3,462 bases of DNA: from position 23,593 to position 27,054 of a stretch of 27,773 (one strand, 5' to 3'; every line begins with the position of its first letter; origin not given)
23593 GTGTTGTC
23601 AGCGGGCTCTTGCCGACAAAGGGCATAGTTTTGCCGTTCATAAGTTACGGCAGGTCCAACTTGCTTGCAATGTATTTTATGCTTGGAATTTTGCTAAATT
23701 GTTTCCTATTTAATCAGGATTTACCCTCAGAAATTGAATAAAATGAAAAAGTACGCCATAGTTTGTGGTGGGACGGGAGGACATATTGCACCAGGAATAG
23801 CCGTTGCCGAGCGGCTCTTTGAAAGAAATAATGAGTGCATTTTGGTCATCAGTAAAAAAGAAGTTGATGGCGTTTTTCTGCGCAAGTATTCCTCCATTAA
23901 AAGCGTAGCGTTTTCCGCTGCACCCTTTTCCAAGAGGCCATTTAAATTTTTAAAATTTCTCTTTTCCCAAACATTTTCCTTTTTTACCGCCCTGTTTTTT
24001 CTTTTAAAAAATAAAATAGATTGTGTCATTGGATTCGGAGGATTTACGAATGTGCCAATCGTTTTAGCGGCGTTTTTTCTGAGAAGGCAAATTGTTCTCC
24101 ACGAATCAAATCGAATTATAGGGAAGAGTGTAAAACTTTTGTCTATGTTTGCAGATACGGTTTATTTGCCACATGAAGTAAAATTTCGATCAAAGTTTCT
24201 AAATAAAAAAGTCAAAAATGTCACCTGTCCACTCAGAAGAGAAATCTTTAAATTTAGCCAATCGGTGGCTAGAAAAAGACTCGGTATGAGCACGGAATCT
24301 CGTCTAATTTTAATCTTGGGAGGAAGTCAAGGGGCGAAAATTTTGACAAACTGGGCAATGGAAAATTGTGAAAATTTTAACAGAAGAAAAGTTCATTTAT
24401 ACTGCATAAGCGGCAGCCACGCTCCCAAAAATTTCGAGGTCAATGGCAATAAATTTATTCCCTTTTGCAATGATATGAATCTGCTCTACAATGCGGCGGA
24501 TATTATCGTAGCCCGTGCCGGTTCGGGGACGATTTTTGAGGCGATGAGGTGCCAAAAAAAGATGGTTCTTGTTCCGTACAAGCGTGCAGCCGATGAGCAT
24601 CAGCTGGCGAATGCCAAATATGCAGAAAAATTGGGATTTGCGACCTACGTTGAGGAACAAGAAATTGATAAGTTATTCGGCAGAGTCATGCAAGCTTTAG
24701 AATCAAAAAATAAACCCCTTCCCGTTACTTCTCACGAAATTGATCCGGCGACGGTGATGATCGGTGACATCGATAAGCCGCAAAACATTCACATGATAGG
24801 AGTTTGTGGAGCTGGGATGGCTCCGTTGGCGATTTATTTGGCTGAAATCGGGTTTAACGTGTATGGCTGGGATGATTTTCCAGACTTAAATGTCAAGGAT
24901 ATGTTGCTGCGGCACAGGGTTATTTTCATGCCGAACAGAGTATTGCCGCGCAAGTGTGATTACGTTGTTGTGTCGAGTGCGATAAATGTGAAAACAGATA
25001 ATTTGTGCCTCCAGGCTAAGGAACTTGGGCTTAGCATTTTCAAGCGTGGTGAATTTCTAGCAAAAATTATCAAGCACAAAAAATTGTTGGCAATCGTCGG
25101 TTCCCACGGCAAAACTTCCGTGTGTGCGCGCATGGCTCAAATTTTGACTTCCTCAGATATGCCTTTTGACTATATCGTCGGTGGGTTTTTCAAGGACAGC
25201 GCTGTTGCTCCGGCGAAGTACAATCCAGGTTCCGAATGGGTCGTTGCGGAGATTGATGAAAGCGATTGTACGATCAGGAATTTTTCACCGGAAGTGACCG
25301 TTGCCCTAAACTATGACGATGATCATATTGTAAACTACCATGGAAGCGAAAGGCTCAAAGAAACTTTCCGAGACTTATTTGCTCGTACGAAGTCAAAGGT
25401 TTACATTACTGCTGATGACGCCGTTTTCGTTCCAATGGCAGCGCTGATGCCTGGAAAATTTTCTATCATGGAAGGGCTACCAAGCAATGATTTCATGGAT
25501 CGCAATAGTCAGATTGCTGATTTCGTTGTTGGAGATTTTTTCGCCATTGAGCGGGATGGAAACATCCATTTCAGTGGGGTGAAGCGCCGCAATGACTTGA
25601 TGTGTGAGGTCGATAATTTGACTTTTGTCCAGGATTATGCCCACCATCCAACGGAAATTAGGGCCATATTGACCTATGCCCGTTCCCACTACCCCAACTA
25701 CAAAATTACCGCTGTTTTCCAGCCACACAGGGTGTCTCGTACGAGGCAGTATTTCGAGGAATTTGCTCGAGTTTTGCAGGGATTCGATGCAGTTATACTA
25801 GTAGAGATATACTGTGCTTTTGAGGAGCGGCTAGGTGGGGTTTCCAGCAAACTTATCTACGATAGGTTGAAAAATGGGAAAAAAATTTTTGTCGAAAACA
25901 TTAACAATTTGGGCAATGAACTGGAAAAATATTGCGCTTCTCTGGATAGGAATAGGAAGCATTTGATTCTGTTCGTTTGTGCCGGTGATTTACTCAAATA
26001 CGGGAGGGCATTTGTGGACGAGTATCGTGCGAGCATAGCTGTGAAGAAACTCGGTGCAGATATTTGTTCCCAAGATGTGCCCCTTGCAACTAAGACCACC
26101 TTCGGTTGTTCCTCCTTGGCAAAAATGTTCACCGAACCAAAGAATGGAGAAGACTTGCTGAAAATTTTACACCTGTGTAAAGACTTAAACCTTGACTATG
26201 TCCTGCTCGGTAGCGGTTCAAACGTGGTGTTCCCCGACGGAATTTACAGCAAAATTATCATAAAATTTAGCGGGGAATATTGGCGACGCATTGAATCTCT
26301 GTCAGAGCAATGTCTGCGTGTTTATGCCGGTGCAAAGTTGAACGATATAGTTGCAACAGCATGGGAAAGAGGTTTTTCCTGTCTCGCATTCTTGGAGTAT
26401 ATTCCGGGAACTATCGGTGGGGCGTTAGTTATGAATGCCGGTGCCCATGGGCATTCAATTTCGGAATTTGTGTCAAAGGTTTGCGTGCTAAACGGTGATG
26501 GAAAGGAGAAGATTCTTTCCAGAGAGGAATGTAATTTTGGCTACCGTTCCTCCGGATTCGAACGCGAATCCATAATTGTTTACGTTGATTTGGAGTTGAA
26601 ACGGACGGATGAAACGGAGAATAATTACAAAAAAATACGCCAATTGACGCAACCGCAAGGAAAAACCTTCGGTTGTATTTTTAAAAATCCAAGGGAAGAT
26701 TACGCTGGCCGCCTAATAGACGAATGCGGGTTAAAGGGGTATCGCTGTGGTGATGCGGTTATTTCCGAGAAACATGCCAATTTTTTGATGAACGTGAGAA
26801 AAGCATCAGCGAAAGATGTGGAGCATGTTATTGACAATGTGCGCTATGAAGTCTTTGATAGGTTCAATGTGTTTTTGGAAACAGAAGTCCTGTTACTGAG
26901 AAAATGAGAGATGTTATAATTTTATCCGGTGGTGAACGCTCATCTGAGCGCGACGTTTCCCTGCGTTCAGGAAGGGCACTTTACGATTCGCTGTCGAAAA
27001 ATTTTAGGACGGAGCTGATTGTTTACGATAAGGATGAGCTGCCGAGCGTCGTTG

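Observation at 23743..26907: Three peptidoglycan-precursor enzymes (MurG, MurC, MurB) fused into one polypeptide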

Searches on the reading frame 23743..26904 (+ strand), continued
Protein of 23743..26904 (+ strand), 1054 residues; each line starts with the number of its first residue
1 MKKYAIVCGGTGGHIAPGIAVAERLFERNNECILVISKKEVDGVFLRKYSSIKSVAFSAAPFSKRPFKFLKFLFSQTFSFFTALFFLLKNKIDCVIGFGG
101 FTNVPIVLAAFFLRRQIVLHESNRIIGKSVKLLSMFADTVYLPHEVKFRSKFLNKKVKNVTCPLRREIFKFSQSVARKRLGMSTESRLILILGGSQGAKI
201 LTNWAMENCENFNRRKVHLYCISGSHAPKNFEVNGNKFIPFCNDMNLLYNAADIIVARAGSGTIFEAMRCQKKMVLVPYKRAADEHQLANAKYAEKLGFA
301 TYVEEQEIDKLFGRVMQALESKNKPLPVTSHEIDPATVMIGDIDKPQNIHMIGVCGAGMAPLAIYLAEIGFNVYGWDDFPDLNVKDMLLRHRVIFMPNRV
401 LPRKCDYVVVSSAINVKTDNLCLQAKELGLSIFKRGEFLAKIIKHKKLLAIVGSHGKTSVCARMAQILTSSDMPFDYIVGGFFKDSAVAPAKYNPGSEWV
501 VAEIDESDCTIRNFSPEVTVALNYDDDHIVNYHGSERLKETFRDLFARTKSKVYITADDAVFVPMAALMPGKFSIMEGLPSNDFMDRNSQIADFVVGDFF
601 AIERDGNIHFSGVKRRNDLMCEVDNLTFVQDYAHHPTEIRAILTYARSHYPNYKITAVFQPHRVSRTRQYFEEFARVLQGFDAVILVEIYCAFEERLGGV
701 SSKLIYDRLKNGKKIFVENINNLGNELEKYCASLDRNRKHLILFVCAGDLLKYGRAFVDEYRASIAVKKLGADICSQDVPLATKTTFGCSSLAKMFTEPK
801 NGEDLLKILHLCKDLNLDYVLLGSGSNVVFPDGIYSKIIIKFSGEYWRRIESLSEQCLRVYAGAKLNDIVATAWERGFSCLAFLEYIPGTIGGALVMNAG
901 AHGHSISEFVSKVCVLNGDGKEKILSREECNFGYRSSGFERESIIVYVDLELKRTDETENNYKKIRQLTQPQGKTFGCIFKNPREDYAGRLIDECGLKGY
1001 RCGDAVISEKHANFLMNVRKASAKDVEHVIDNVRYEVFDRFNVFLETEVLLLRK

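Call 66: find_encoding_contigs(protein=P0205, flank=6000, max_places=2)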
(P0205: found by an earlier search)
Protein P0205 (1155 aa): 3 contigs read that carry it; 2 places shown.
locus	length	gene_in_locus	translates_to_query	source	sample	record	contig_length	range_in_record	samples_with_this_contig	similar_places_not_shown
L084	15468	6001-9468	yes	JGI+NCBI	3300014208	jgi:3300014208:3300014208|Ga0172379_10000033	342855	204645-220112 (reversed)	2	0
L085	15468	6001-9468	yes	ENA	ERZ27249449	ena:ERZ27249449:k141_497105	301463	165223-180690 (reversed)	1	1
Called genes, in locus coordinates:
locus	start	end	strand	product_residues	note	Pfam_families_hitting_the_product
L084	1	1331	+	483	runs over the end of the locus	PF01225:Mur_ligase, PF08245:Mur_ligase_M, PF02875:Mur_ligase_C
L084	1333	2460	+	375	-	PF00953:Glycos_transf_4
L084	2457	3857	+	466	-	PF21799:MurD-like_N, PF08245:Mur_ligase_M, PF02875:Mur_ligase_C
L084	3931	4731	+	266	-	PF01476:LysM, PF23457:LysM2_NFP (faint), PF23472:LysM2_CERK1_LYK3_4_5 (weak), PF23473:LysM3_LYK4_5 (faint), PF01476:LysM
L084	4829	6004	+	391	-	PF01098:FTSW_RODA_SPOVE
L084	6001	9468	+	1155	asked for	PF03033:Glyco_transf_28, PF13579:Glyco_trans_4_4 (weak), PF04101:Glyco_tran_28_C, PF01225:Mur_ligase, PF08245:Mur_ligase_M, PF02875:Mur_ligase_C, PF01565:FAD_binding_4, PF02873:MurB_C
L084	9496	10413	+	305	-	PF01820:Dala_Dala_lig_N, PF01071:GARS_A (weak), PF02655:ATP-grasp_3 (weak), PF02786:CPSase_L_D2 (weak), PF07478:Dala_Dala_lig_C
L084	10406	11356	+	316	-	PF08478:POTRA_1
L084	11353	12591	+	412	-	PF02491:SHS2_FTSA, PF06723:MreB_Mbl, PF14450:FtsA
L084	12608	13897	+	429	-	PF00091:Tubulin, PF12327:FtsZ_C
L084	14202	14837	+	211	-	-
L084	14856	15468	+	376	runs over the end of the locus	PF01702:TGT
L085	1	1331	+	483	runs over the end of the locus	PF01225:Mur_ligase, PF08245:Mur_ligase_M, PF02875:Mur_ligase_C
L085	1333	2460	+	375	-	PF00953:Glycos_transf_4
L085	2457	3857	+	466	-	PF21799:MurD-like_N, PF08245:Mur_ligase_M, PF02875:Mur_ligase_C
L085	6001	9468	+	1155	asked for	PF03033:Glyco_transf_28, PF13579:Glyco_trans_4_4 (weak), PF04101:Glyco_tran_28_C, PF01225:Mur_ligase, PF08245:Mur_ligase_M, PF02875:Mur_ligase_C, PF01565:FAD_binding_4, PF02873:MurB_C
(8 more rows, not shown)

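Call 67: find_encoding_contigs(protein=P0004, flank=8000, max_places=2)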
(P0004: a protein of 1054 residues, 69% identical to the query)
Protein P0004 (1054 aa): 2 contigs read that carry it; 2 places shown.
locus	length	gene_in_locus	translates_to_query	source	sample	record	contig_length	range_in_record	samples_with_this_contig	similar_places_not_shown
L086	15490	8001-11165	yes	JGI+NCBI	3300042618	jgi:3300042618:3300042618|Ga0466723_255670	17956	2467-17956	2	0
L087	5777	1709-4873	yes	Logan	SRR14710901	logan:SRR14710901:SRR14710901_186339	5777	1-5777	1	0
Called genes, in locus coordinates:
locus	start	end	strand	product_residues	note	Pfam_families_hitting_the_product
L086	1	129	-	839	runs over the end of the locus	-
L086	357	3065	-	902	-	PF01326:PPDK_N, PF00391:PEP-utilizers, PF02896:PEP-utilizers_C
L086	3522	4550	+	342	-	PF00953:Glycos_transf_4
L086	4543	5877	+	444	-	PF08245:Mur_ligase_M, PF02875:Mur_ligase_C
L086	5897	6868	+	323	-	PF01476:LysM, PF04225:LysM_OapA (faint), PF23446:LysM1_NFP_LYK (faint), PF23473:LysM3_LYK4_5 (faint), PF01476:LysM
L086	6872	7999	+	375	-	PF01098:FTSW_RODA_SPOVE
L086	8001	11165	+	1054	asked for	PF03033:Glyco_transf_28, PF04101:Glyco_tran_28_C, PF01225:Mur_ligase (weak), PF02875:Mur_ligase_C, PF01565:FAD_binding_4, PF02873:MurB_C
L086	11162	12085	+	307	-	PF01820:Dala_Dala_lig_N (faint), PF07478:Dala_Dala_lig_C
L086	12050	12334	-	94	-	-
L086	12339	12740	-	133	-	PF00380:Ribosomal_S9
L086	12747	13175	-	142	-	PF00572:Ribosomal_L13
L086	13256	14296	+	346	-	PF00551:Formyl_trans_N, PF02911:Formyl_trans_C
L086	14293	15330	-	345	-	PF00702:Hydrolase (faint), PF13344:Hydrolase_6, PF13242:Hydrolase_like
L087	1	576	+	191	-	?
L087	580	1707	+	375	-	PF01098:FTSW_RODA_SPOVE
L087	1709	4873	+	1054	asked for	PF03033:Glyco_transf_28, PF04101:Glyco_tran_28_C, PF01225:Mur_ligase (weak), PF02875:Mur_ligase_C, PF01565:FAD_binding_4, PF02873:MurB_C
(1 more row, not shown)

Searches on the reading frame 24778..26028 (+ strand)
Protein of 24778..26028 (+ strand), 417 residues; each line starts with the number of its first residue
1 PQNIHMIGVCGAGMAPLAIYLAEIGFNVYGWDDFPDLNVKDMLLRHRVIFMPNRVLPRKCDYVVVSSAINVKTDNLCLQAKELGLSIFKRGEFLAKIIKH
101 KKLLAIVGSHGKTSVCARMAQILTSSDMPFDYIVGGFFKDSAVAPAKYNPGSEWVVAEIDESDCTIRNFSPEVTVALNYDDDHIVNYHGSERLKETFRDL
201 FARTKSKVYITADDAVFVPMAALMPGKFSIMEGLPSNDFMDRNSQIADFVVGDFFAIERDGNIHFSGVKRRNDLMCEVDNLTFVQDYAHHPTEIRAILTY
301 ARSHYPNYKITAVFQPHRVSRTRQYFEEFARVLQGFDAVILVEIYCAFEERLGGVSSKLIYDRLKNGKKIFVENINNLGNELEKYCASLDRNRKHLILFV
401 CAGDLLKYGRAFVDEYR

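Call 27: search_solved_structures(query=window:24778-26028:+, show_alignments=2, max_evalue=0.00001)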
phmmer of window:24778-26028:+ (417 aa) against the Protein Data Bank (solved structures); distinct sequences matched with E-value up to 0.00001: 15.
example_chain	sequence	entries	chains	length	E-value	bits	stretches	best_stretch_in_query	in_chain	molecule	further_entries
4hv4_A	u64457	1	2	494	3.2e-44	155.1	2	3-201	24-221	UDP-N-acetylmuramate--L-alanine ligase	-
2f00_A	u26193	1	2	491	4e-43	151.5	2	3-201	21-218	UDP-N-acetylmuramate--L-alanine ligase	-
1gqq_A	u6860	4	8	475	4.8e-43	151.2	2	2-218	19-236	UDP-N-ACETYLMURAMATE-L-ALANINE LIGASE | UDP-N-acetylmuramate--alanine ligase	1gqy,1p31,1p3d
6x9f_A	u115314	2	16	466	1.3e-41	146.5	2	3-201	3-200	UDP-N-acetylmuramate--L-alanine ligase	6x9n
6cau_A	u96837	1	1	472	1.4e-41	146.5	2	3-200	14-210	UDP-N-acetylmuramate--L-alanine ligase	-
29zm_A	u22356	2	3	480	1.5e-41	146.3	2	3-201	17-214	UDP-N-acetylmuramate--L-alanine ligase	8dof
9s8i_A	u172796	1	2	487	1.6e-41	146.2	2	3-201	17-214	UDP-N-acetylmuramate--L-alanine ligase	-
9ir5_A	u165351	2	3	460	5.3e-40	141.2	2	264-411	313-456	UDP-N-acetylmuramate--L-alanine ligase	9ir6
1j6u_A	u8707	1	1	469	3.4e-39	138.6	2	264-417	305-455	UDP-N-acetylmuramate-alanine ligase MurC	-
7bva_A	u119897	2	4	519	2.4e-33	119.3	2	3-197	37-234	UDP-N-acetylmuramate--L-alanine ligase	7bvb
5vvw_A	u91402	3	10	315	7.5e-23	84.7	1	3-201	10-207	UDP-N-acetylmuramate--L-alanine ligase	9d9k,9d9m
8egm_A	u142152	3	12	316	7.6e-23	84.7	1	3-201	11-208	UDP-N-acetylmuramate--L-alanine ligase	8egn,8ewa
3hn7_A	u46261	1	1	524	4.5e-14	55.8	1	3-138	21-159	UDP-N-acetylmuramate-L-alanine ligase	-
3eag_A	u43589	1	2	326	8.1e-07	31.9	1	3-165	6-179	UDP-N-acetylmuramate:L-alanyl-gamma-D-glutamyl-meso-diaminopimelate ligase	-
3mvn_A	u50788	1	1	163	4.7e-06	29.4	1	262-342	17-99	UDP-N-acetylmuramate:L-alanyl-gamma-D-glutamyl-medo-diaminopimelate ligase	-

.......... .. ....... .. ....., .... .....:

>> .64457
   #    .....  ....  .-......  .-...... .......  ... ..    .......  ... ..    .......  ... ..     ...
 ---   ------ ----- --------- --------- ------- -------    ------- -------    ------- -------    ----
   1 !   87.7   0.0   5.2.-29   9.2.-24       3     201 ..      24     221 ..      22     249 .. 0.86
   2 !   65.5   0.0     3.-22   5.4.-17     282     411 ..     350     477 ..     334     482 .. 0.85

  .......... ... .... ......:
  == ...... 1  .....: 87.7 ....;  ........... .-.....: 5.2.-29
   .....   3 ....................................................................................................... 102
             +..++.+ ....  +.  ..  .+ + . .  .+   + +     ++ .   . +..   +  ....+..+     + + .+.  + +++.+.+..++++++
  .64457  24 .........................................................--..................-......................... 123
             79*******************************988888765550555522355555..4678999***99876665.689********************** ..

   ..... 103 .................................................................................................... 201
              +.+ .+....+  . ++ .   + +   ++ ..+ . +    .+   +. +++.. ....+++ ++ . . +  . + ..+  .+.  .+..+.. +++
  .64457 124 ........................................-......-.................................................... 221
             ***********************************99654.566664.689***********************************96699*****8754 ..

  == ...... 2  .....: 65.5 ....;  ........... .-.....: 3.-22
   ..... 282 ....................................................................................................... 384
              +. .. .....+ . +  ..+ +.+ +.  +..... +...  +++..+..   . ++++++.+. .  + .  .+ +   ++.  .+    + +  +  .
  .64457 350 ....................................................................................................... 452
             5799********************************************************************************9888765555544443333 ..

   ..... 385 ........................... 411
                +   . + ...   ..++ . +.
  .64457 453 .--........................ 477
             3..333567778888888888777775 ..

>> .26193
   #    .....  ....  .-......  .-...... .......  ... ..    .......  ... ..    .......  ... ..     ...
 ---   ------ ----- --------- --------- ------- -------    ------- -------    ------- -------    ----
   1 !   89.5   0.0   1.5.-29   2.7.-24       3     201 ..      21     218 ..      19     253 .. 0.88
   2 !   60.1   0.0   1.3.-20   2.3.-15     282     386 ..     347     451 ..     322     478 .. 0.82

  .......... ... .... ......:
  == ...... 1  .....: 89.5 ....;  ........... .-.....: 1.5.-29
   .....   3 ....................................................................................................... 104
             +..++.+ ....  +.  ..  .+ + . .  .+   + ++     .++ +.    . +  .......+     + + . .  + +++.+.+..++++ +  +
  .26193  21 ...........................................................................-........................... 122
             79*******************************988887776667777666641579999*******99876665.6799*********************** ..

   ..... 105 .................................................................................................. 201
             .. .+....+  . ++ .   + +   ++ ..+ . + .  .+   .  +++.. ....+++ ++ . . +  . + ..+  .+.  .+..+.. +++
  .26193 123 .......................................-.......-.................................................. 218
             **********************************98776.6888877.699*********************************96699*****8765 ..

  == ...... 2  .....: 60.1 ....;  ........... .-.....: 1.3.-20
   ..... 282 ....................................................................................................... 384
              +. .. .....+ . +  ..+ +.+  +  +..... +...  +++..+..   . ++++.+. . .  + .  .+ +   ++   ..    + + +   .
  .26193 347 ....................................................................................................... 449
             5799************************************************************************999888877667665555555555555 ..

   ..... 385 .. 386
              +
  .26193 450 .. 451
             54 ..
